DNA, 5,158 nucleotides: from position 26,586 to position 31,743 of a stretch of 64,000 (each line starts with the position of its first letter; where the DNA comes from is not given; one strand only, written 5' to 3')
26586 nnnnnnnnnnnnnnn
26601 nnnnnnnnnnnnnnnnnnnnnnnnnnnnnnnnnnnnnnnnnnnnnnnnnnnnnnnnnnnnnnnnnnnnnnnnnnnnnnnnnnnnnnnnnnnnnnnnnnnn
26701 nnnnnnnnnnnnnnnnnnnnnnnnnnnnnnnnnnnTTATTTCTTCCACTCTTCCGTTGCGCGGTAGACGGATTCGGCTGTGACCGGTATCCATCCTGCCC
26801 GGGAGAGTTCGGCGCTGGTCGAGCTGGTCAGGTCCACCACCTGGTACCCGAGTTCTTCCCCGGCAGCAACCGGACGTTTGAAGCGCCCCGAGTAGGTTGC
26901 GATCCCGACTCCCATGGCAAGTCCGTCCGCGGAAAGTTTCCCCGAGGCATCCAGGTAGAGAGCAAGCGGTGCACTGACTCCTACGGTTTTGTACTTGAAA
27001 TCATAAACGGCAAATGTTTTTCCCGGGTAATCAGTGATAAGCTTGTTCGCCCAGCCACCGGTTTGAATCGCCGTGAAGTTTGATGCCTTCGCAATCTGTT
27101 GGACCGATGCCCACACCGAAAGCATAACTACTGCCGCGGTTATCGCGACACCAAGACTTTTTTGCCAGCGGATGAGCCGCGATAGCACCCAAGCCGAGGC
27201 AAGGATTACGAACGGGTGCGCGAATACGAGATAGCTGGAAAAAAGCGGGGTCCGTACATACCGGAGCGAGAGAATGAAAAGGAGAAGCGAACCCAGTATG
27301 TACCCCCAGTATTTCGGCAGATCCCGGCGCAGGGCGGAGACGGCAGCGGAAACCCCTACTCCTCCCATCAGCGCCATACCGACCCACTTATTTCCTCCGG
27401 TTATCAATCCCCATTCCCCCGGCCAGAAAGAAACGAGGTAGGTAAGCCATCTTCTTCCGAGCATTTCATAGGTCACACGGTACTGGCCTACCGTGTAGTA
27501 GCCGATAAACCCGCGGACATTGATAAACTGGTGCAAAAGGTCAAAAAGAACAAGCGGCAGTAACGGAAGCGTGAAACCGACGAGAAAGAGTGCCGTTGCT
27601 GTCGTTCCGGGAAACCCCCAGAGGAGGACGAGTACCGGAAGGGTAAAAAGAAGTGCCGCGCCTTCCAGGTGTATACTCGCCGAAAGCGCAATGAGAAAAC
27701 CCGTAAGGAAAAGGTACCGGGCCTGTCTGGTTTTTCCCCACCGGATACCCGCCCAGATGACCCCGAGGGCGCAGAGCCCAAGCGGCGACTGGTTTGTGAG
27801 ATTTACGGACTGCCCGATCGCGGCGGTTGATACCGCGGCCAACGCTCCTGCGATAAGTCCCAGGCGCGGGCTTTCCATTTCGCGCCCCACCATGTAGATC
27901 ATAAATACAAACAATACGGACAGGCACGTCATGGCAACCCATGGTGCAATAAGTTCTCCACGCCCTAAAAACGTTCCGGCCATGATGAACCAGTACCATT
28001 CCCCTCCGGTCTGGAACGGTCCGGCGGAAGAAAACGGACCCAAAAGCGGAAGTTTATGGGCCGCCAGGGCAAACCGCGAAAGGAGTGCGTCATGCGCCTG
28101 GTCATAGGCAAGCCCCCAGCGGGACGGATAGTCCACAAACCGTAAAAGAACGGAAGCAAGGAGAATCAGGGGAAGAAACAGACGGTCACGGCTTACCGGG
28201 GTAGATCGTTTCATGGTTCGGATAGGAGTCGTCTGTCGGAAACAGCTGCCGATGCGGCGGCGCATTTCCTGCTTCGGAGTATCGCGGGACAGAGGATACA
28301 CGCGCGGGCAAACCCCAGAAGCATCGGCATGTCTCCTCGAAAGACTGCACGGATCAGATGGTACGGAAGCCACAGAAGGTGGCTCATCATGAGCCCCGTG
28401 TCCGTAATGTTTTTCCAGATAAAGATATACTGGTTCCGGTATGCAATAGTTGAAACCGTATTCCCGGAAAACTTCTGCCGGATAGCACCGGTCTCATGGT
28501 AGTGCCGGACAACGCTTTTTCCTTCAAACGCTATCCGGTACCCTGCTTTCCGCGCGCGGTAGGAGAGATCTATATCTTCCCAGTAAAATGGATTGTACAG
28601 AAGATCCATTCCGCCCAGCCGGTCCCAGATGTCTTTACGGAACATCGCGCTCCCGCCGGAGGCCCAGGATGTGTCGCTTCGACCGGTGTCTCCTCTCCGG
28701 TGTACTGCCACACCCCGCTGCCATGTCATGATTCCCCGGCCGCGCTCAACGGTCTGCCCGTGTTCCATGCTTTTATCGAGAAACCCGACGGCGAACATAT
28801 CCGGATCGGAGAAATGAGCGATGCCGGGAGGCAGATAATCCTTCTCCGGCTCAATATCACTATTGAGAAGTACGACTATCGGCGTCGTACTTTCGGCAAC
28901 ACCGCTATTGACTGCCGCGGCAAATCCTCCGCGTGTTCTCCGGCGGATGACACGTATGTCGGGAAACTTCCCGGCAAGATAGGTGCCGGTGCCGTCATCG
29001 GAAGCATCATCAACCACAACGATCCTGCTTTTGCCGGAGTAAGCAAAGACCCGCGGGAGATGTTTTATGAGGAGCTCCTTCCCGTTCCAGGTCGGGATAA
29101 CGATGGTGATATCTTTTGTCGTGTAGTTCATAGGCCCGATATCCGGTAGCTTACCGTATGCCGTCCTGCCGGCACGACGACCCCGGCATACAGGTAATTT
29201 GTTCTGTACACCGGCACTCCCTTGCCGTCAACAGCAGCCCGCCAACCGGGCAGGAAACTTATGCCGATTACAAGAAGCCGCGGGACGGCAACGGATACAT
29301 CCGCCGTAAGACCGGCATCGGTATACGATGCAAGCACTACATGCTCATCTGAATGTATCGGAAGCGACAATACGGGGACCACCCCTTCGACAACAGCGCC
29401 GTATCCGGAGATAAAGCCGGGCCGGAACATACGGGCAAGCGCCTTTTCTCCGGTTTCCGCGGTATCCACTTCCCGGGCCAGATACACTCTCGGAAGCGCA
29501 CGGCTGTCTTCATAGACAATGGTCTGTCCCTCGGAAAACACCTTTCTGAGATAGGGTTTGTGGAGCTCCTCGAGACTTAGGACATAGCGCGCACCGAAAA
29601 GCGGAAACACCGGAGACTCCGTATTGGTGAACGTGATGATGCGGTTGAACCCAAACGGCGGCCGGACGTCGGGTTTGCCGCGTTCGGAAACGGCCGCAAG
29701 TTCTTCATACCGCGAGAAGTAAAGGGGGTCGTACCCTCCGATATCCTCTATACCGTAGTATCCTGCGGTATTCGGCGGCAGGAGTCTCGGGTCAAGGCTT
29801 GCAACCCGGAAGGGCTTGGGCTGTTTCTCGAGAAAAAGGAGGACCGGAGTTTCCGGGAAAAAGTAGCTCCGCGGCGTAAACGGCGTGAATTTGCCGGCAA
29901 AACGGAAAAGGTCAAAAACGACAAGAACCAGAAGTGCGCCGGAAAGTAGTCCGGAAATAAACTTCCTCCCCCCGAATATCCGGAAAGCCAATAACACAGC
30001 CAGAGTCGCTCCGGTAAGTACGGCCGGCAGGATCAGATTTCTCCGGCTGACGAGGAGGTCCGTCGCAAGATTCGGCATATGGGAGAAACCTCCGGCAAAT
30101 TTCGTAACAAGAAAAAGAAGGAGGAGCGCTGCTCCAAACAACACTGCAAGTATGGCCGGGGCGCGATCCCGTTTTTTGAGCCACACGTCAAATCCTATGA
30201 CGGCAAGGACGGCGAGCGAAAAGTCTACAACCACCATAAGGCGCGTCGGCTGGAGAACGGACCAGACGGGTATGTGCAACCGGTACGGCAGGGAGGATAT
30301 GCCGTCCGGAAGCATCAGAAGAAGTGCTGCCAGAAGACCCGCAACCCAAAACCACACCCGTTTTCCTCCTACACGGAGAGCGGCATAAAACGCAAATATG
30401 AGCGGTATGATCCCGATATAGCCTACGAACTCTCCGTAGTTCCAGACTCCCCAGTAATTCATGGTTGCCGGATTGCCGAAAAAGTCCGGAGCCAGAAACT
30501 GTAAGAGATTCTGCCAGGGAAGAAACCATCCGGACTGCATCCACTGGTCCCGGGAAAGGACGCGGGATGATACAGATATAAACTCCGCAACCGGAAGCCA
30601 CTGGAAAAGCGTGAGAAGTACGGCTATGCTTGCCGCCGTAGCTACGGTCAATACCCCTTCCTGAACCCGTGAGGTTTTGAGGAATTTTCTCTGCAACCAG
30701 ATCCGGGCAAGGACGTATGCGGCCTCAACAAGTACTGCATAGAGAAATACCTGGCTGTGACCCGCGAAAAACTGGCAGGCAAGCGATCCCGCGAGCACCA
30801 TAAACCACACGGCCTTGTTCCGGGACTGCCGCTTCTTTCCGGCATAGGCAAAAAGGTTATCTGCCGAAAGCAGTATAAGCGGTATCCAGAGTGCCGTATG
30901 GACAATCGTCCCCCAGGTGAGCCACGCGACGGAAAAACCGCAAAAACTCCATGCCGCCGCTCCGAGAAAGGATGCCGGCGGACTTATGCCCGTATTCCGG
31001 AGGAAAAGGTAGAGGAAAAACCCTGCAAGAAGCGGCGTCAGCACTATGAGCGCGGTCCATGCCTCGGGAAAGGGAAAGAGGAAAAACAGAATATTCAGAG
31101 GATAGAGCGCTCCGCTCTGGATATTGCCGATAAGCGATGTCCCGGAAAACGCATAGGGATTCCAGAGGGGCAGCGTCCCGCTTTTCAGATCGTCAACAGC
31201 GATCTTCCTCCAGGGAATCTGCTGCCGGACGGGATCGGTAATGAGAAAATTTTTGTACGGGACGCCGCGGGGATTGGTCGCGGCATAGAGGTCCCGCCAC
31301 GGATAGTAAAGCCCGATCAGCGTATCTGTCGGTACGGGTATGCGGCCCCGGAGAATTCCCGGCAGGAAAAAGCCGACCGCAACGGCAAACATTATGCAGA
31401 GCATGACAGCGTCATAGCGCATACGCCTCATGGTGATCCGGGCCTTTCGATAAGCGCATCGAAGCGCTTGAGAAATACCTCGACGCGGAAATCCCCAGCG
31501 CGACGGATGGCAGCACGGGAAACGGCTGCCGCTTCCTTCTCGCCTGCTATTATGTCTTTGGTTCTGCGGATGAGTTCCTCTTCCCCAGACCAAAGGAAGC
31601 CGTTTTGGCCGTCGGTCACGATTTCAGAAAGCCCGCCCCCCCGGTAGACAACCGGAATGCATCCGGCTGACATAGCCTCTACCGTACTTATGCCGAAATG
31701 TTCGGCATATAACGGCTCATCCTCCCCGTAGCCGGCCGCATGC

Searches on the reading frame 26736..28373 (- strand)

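Call 13: search_protein_families(library=pfam, proteins=[window:26736-28373:-], max_evalue=0.001)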
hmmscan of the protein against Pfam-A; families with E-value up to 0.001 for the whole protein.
window:26736-28373:- (545 aa): 1 family
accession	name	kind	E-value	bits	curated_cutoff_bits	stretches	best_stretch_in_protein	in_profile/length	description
PF13231.12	PMT_2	-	4e-06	27.6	26.1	1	127-253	7-132/160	Dolichyl-phosphate-mannose-protein mannosyltransferase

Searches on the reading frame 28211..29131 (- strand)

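Call 13: search_protein_families(library=pfam, proteins=[window:28211-29131:-], max_evalue=0.001)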
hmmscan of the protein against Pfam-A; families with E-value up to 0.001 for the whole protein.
window:28211-29131:- (306 aa): 3 families
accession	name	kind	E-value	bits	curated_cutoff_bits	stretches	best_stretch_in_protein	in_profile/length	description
PF00535.33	Glycos_transf_2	-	7.1e-22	78.5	23.3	1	9-171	1-166/168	Glycosyl transferase family 2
PF13641.12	Glyco_tranf_2_3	-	4.3e-18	66.6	27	1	7-214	2-215/230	Glycosyltransferase like family 2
PF13632.12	Glyco_trans_2_3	-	8.6e-09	35.9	27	1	85-242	1-146/198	Glycosyl transferase family group 2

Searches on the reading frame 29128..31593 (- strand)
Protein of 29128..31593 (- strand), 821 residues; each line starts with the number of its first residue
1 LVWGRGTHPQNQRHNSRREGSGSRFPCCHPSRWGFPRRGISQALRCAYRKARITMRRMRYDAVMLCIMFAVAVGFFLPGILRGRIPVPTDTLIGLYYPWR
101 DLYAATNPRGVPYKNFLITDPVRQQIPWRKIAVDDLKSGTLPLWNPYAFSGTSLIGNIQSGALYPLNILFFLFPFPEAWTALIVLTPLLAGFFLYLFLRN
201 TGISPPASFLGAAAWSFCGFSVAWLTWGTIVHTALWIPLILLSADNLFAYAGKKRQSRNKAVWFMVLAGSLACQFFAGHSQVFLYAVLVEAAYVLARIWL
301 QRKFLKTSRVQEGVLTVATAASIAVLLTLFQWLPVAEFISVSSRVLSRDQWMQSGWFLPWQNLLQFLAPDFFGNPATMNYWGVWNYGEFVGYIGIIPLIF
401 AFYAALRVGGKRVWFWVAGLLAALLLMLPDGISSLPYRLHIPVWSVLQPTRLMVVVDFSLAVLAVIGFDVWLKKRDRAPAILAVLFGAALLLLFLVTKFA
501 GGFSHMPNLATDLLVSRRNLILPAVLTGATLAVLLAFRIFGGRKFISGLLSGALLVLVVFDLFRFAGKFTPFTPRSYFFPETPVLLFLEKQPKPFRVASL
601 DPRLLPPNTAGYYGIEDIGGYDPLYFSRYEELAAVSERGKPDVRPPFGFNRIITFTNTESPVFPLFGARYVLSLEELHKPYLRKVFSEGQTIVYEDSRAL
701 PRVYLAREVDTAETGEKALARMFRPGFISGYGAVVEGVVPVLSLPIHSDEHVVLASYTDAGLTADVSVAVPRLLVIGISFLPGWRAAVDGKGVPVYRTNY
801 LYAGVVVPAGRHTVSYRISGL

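Call 13: search_protein_families(library=pfam, proteins=[window:29128-31593:-], max_evalue=0.001)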
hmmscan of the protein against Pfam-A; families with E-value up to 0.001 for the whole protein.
window:29128-31593:- (821 aa): 1 family
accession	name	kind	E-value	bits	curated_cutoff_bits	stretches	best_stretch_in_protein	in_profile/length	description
PF09586.16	YfhO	-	4.3e-12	45.7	28.5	2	165-544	75-419/835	Bacterial membrane protein YfhO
